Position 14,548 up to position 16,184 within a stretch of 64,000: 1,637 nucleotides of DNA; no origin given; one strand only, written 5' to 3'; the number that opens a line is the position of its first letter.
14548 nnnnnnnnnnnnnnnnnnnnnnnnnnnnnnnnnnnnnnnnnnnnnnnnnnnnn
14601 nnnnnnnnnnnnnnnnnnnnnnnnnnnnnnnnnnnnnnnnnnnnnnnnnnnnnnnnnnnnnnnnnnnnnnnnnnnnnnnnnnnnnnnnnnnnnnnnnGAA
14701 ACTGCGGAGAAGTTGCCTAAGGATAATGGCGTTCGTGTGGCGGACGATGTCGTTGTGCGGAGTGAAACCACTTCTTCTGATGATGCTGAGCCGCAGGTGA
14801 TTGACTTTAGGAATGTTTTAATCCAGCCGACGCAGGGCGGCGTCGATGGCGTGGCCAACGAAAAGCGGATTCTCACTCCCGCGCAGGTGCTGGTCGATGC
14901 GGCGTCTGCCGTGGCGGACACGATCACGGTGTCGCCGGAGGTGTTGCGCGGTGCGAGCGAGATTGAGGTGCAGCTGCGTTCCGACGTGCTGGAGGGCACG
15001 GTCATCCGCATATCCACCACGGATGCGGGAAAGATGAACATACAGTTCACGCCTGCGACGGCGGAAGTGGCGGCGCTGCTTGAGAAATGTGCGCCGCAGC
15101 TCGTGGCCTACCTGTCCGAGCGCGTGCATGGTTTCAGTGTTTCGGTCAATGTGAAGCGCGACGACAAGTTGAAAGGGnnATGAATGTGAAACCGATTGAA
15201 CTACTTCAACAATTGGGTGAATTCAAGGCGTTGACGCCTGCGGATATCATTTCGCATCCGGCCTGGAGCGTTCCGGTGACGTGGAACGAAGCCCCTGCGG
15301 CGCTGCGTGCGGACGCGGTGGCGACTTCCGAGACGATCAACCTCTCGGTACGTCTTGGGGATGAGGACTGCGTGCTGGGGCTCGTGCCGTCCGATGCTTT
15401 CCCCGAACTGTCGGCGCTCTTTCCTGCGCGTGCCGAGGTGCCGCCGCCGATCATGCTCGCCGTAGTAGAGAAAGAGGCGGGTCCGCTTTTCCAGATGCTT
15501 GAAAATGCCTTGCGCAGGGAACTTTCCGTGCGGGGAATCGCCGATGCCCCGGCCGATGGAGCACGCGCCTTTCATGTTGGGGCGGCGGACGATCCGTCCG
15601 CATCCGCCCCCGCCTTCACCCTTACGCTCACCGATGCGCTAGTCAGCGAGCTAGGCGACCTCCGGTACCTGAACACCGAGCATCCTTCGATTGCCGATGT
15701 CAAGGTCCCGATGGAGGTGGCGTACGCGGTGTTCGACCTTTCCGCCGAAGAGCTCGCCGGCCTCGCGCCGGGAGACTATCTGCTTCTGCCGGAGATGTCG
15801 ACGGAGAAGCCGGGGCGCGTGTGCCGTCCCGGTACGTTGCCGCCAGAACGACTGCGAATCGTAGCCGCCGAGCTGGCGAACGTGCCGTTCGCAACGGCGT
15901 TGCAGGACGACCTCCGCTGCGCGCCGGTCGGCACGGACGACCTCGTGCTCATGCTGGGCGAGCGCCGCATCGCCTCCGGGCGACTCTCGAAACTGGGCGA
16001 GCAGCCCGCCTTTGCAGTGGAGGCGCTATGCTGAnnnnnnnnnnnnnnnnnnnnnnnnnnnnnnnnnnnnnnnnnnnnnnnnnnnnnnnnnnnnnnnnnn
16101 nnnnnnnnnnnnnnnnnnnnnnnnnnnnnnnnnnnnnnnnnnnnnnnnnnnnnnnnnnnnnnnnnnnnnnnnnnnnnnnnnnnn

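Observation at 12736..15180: Hyper-repetitive 814-aa ruler candidate (SctP) with nested, very recently duplicated repeats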

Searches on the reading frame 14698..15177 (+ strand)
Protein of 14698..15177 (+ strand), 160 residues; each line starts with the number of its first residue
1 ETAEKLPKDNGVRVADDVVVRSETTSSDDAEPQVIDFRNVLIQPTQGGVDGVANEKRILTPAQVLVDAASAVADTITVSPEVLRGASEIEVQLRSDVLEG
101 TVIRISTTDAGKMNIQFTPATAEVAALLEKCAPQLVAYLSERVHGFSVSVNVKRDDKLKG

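Call 50: find_homologous_proteins(query=window:14698-15177:+, max_evalue=1e-20)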
Query seq(160 aa) (160 aa): 16 proteins with E <= 1e-20 among 146 candidates.
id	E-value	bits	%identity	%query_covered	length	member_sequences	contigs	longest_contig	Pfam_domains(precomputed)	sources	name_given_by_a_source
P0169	4.9e-87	307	94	100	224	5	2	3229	-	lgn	-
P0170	3.0e-85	301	94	99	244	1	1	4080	-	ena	-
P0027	2.7e-84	298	91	100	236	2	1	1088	-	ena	-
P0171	3.5e-44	168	66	82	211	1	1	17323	-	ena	-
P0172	3.9e-44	168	64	84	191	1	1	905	PF09483.16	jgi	jgi:hypothetical protein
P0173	1.9e-43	166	63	84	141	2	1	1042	PF09483.16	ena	-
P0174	4.9e-43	165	65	81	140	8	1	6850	PF09483.16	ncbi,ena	-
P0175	7.6e-43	164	65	81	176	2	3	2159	PF09483.16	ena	-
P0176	8.2e-43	164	63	79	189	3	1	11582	-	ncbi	-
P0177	2.3e-42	162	65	79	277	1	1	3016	-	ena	-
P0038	2.9e-42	162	59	90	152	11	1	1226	PF09483.16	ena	-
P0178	3.1e-42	162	63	82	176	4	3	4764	PF09483.16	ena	-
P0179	6.0e-42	161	65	80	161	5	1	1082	PF09483.16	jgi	jgi:hypothetical protein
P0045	3.4e-41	159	65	81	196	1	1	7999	-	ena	-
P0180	2.8e-40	156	63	79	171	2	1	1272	PF09483.16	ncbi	-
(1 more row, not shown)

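Call 51: find_encoding_contigs(protein=P0169, flank=3000, max_places=3)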
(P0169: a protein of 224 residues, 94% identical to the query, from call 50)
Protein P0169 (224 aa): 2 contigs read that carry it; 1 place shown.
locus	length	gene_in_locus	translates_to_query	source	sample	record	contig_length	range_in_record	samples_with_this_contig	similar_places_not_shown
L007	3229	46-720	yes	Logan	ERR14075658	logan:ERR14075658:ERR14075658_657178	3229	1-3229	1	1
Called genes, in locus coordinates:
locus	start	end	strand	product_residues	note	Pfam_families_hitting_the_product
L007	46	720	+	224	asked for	-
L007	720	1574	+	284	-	-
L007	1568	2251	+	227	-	PF00813:FliP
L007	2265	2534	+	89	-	PF01313:Bac_export_3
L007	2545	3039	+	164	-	PF04542:Sigma70_r2, PF08281:Sigma70_r4_2, PF04545:Sigma70_r4 (weak)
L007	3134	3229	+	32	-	?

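Call 52: find_encoding_contigs(protein=P0171, flank=3000, max_places=3)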
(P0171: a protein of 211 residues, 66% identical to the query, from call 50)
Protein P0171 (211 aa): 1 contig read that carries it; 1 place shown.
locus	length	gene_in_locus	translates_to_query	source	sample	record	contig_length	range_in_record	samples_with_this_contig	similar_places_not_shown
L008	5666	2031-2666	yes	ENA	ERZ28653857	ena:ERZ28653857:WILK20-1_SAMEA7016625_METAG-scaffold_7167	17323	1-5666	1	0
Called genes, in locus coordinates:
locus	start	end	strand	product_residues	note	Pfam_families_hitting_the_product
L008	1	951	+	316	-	?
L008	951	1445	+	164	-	PF07321:YscO, PF16789:YscO-like (weak)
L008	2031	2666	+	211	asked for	-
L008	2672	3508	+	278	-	-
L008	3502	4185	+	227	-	PF00813:FliP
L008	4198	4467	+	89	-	PF01313:Bac_export_3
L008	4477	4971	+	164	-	PF04542:Sigma70_r2, PF08281:Sigma70_r4_2, PF04545:Sigma70_r4 (weak)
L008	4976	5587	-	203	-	PF04055:Radical_SAM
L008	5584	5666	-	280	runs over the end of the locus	PF08543:Phos_pyr_kin, PF00294:PfkB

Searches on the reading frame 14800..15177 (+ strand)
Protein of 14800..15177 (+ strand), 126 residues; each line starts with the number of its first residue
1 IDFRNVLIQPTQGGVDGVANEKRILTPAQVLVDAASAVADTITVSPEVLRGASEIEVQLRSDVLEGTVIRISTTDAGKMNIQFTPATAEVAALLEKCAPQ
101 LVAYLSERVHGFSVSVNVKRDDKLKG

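Call 7: search_protein_families(library=pfam, proteins=[window:14800-15177:+], max_evalue=1)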
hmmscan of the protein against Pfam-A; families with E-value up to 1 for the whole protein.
window:14800-15177:+ (126 aa): 2 families
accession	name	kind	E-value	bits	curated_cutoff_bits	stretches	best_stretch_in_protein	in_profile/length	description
PF02120.21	Flg_hook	-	1e-05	25.7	29.8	1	50-121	10-79/85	Flagellar hook-length control protein FliK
PF09483.15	HpaP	-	0.00034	21.1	23.8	1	35-118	6-89/90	Type III secretion protein (HpaP)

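Call 20: search_solved_structures(query=A1, max_evalue=10, show_alignments=3)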
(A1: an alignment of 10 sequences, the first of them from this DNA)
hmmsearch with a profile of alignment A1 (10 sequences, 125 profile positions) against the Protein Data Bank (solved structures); distinct sequences matched with E-value up to 10: 6.
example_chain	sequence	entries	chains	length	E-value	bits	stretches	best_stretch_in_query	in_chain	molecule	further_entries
4heh_A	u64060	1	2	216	0.025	17.9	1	82-114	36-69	AppA protein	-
4hh3_C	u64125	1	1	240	0.032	17.5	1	82-114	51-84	AppA protein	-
4hh0_A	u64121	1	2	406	0.13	15.6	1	82-114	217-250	AppA protein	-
4hh1_A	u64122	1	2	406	0.13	15.6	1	82-114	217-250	AppA protein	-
2xh8_A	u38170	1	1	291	0.15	15.3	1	34-71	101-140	ZINC ABC TRANSPORTER, PERIPLASMIC ZINC-BINDING PROTEIN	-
4xhp_A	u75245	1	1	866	0.65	13.3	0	55-85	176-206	ParM hybrid fusion protein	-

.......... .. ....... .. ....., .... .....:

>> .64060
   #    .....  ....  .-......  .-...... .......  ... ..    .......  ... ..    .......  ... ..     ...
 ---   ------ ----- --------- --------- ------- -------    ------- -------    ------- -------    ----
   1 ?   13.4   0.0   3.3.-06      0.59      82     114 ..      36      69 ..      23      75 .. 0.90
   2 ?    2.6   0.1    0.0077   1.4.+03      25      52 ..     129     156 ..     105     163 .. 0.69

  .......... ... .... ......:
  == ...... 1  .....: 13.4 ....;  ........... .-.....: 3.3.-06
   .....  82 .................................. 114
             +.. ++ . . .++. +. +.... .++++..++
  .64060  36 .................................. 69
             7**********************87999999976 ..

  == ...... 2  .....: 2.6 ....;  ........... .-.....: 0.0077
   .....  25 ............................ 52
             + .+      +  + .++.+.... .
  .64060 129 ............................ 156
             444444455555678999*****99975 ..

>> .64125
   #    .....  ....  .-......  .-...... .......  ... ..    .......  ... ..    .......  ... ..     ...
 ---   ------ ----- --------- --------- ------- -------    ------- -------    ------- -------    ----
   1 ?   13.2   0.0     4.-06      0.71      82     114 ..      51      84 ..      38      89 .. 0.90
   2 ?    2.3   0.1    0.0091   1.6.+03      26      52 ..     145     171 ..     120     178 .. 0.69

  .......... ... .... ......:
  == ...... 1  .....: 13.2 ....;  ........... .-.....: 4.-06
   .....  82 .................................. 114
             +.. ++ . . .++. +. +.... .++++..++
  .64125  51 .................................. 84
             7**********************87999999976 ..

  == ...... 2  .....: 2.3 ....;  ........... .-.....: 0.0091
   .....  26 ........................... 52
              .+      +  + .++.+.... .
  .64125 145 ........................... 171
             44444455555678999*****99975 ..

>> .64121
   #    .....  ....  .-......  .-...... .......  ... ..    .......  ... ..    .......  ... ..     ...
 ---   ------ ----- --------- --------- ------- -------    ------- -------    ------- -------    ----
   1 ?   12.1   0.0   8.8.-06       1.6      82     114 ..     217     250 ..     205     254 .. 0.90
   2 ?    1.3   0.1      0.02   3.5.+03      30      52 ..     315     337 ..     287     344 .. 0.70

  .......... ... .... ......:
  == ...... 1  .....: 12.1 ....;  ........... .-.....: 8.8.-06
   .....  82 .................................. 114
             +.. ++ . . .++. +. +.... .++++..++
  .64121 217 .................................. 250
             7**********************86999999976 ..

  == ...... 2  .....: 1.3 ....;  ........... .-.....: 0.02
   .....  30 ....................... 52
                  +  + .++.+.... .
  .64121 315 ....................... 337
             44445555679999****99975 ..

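Call 21: search_protein_families(library=pfam, alignment_id=A1, max_evalue=0.01)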
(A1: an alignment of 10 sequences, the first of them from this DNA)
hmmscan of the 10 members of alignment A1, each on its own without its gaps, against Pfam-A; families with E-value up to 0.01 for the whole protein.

A. member 1, seq(125 aa): 2 families
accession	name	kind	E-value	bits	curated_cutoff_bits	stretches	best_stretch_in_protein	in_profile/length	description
PF02120.21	Flg_hook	-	1e-05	25.7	29.8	1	49-120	10-79/85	Flagellar hook-length control protein FliK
PF09483.15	HpaP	-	0.00033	21.2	23.8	1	34-117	6-89/90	Type III secretion protein (HpaP)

B. families by the number of members that match (of 10 scanned): 2 families
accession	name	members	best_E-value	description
PF09483.15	HpaP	10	2.7e-07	Type III secretion protein (HpaP)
PF02120.21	Flg_hook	10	2.8e-07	Flagellar hook-length control protein FliK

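Call 25: find_related_loci(query=window:14803-15177:+, collection=genome_contigs, flank=4000)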
Query seq(125 aa) (125 aa) in genome_contigs; peptide patterns used: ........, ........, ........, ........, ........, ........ (x = any residue, [..] = any of these).
388 stretches matched a pattern; 2 encode a relative of the query (tblastn E <= 1e-3); 2 distinct loci.
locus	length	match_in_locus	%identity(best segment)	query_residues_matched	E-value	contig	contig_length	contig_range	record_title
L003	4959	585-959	94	1-125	8e-78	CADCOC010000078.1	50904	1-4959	uncultured bacterium isolate RUG14821 genome assembly, contig: RUG14821_asm_78, whole genome shotgun sequence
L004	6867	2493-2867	94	1-125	4e-72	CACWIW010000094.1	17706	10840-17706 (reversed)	uncultured bacterium isolate RUG10619 genome assembly, contig: RUG10619_asm_94, whole genome shotgun sequence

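Call 26: predict_structure(alignment_id=A1)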
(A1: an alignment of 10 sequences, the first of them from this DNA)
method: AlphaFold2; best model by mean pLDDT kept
length: 125 residues; sequences in the alignment: 10
mean_pLDDT: 75.5   pTM: 0.65
mean pLDDT of the five models: 75.5, 73.8, 71.6, 71.2, 70.3
residues with pLDDT >= 90: 15; 70-90: 79; 50-70: 8; < 50: 23
segments of 3 or more residues with pLDDT < 50: 1-20, 123-125
pLDDT, mean of each block of 10 residues (from residue 1): 39 37 73 87 79 86 86 85 88 89 85 85 49
secondary structure, 60 per line:
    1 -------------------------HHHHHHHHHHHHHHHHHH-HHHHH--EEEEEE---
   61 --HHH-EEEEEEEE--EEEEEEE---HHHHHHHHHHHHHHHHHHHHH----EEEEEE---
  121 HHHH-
elements in order: H26-43 H45-49 E52-57 E67-74 E77-83 H87-107 E112-117 H121-124

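Call 31: fold_search(model_id=the predicted structure, library=pdb)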
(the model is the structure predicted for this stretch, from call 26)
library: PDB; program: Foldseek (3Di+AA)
matches with E <= 10: 968; with E <= 0.001: 1
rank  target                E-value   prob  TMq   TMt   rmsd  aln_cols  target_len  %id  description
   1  5cuk                  8.4e-05  1.00  0.60  0.77   2.8        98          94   18  Crystal structure of the PscP SS domain (released 2015-12-02)
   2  2rrl_MODEL_1_A        3.4e-03  0.98  0.42  0.34  11.6       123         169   15  Solution structure of the C-terminal domain of the FliK (released 2011-05-18)
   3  2dyj_B                3.1e-02  0.82  0.34  0.44  10.0        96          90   16  Crystal structure of ribosome-binding factor A from Thermus thermophilus HB8 (released 2007-03-14)
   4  5gkj_B                4.3e-02  0.69  0.31  0.19   7.5        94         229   14  Structure of EndoMS in apo form (released 2016-11-02)
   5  4hpv_A                6.3e-02  0.82  0.40  0.14  11.4       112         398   18  Crystal structure of S-Adenosylmethionine synthetase from Sulfolobus solfataricus (released 2012-11-14)
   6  1p8x_C                6.3e-02  0.72  0.33  0.15   4.7        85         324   12  The Calcium-Activated C-terminal half of gelsolin (released 2003-10-14)
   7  7p8m_A                6.8e-02  0.77  0.37  0.13  12.3       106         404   11  Crystal structure of L147A/I351A variant of S-adenosylmethionine synthetase from Methanocaldococcus jannaschii in comp (released 2021-11-17)
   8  6i4l_G                6.8e-02  0.66  0.32  0.34   6.6        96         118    9  Crystal Structure of Plasmodium falciparum actin I (G115A mutant) in the Mg-K-ATP/ADP state (released 2019-06-26)
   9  6i4j_G                6.8e-02  0.60  0.31  0.33   6.8        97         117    9  Crystal Structure of Plasmodium falciparum actin I (F54Y mutant) in the Mg-ADP state (released 2019-06-26)
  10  3w5z                  7.2e-02  0.41  0.28  0.38   9.0        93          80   17  MamM-CTD D249A (released 2014-04-16)
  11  8a3v_D                7.7e-02  0.51  0.31  0.27  14.9        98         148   15  Crystal structure of the Vibrio cholerae replicative helicase (VcDnaB) in complex with its loader protein (VcDciA) (released 2023-02-15)
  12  7a2d_MODEL_1_A        7.7e-02  0.30  0.22  0.17  15.8       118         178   12  Structure-function analyses of dual-BON domain protein DolP identifies phospholipid binding as a new mechanism (released 2020-12-30)
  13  6i4g_G                8.2e-02  0.57  0.32  0.33   6.6        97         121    9  Crystal Structure of Plasmodium falciparum actin I (H74Q) in the Mg-K-ATP state (released 2019-06-26)
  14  3byr                  8.2e-02  0.51  0.31  0.40  11.8       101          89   12  Mode of Action of a Putative Zinc Transporter CzrB (Zn form) (released 2008-09-23)
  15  6hao                  8.8e-02  0.38  0.27  0.34  12.0        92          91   14  MamM CTD H264E - Cadmium form 2 (released 2019-08-21)
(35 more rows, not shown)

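Call 38: find_related_loci(query=window:14803-15177:+, collection=metagenome_contigs, flank=5000)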
Query seq(125 aa) (125 aa) in metagenome_contigs; peptide patterns used: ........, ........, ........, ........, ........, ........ (x = any residue, [..] = any of these).
600 stretches matched a pattern (row limit reached: there are more); 2 encode a relative of the query (tblastn E <= 1e-3); 2 distinct loci.
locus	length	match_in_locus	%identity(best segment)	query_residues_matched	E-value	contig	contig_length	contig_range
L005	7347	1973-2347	94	1-125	9e-79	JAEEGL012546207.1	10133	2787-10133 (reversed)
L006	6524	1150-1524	78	1-125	5e-61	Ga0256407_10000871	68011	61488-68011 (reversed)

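Call 42: search_protein_representatives(alignment_id=A1)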
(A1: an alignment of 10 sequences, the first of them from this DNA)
Query: 10 sequences, 125 profile positions. Proteins with E-value up to 0.001 (for the whole library): 898; up to 1e-10: 410; up to 1e-30: 85. The best 150 are listed.
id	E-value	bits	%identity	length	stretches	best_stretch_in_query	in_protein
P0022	2.4e-47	176.3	-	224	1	3-124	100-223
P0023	8.6e-47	174.5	-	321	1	3-123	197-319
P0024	1.4e-46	173.8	-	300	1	3-123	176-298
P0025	1.6e-46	173.6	-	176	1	3-123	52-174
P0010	2.0e-46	173.4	-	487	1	3-124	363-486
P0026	3.4e-46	172.6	-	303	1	1-121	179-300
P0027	5.1e-46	172.0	-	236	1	1-121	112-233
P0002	2.1e-44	166.8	-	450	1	6-124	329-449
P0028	7.3e-43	161.8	-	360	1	7-121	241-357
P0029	2.2e-42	160.3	-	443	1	6-122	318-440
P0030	2.7e-42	160.0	-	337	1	9-123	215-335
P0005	4.4e-42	159.3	-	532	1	6-123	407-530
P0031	5.2e-41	155.8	-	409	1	4-121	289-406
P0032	6.3e-41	155.6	-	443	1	12-120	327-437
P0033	4.4e-40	152.8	-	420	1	3-121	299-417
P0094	2.7e-31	124.4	-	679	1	7-123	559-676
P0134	1.9e-28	115.2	-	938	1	13-123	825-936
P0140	4.6e-28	114.0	-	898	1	5-123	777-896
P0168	6.9e-27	110.2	-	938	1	12-123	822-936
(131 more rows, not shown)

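Call 70: search_protein_families(library=ncbifam, proteins=[window:14800-15177:+], max_evalue=0.1)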
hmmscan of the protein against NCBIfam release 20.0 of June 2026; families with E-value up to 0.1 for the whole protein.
window:14800-15177:+ (126 aa): 0 families

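Call 71: search_protein_families(library=pfam, proteins=[P0140, P0094, P0134, P0168], max_evalue=0.001)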
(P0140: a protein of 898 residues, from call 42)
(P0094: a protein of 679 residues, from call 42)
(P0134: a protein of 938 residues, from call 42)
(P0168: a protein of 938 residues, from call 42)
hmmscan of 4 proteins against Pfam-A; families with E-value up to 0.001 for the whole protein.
P0140 (898 aa): 6 families
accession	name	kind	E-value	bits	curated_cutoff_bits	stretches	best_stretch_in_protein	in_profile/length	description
PF00326.27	Peptidase_S9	-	6.6e-08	32.7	22.6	1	460-503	54-97/213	Prolyl oligopeptidase family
PF02230.22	Abhydrolase_2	-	2.6e-07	31.1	23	1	375-570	9-207/217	Phospholipase/Carboxylesterase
PF09483.15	HpaP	-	1.4e-05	25.6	23.8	1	802-879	2-79/90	Type III secretion protein (HpaP)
PF01738.24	DLH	-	1.8e-05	24.9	21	1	438-544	61-171/217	Dienelactone hydrolase family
PF02120.21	Flg_hook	-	3.9e-05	23.8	29.8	1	819-877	8-66/85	Flagellar hook-length control protein FliK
PF12146.15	Hydrolase_4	-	0.00074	19.3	27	0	442-497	50-103/239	Serine aminopeptidase, S33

P0094 (679 aa): 4 families
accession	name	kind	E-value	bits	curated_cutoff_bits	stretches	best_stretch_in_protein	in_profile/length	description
PF02120.21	Flg_hook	-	6.4e-07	29.5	29.8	1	603-658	11-66/85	Flagellar hook-length control protein FliK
PF13229.12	Beta_helix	-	1.5e-05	25.1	25.9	1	5-110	40-147/158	Right handed beta helix region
PF09483.15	HpaP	-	3.9e-05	24.1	23.8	1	588-669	7-89/90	Type III secretion protein (HpaP)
PF05048.19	NosD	-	6.4e-05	22.9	23.6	1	5-107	9-110/212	Periplasmic copper-binding protein (NosD)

P0134 (938 aa): 2 families
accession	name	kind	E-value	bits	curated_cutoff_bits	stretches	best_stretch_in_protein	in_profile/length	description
PF02120.21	Flg_hook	-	1.6e-07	31.5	29.8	1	861-929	10-78/85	Flagellar hook-length control protein FliK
PF09483.15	HpaP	-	0.00015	22.3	23.8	1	843-920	10-80/90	Type III secretion protein (HpaP)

P0168 (938 aa): 1 family
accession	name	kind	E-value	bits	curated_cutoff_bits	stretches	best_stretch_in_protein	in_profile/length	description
PF02120.21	Flg_hook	-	1.6e-05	25.1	29.8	1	859-916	10-67/85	Flagellar hook-length control protein FliK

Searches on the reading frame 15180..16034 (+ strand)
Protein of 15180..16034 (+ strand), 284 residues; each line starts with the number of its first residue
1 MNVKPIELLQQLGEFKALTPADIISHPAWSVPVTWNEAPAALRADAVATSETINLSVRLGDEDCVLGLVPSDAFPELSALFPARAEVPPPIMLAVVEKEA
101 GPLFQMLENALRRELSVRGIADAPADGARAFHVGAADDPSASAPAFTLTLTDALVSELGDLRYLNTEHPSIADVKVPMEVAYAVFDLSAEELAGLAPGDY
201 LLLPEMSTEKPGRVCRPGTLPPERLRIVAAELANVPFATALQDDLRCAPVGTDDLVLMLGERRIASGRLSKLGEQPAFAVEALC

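Call 7: search_protein_families(library=pfam, proteins=[window:15180-16034:+], max_evalue=1)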
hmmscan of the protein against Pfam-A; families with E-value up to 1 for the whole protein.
window:15180-16034:+ (284 aa): 1 family
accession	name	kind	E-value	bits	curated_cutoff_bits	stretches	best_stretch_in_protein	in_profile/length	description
PF01052.25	FliMN_C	-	0.0052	17.1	23.8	1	171-210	3-41/73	Type III flagellar switch regulator (C-ring) FliN C-term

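Call 70: search_protein_families(library=ncbifam, proteins=[window:15180-16034:+], max_evalue=0.1)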
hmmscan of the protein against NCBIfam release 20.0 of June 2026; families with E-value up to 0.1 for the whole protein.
window:15180-16034:+ (284 aa): 1 family
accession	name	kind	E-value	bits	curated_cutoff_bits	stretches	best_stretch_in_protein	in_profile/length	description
TIGR02551.1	SpaO_YscQ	equivalog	0.0048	16.9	100.8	1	136-210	97-173/300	type III secretion system cytoplasmic ring protein SctQ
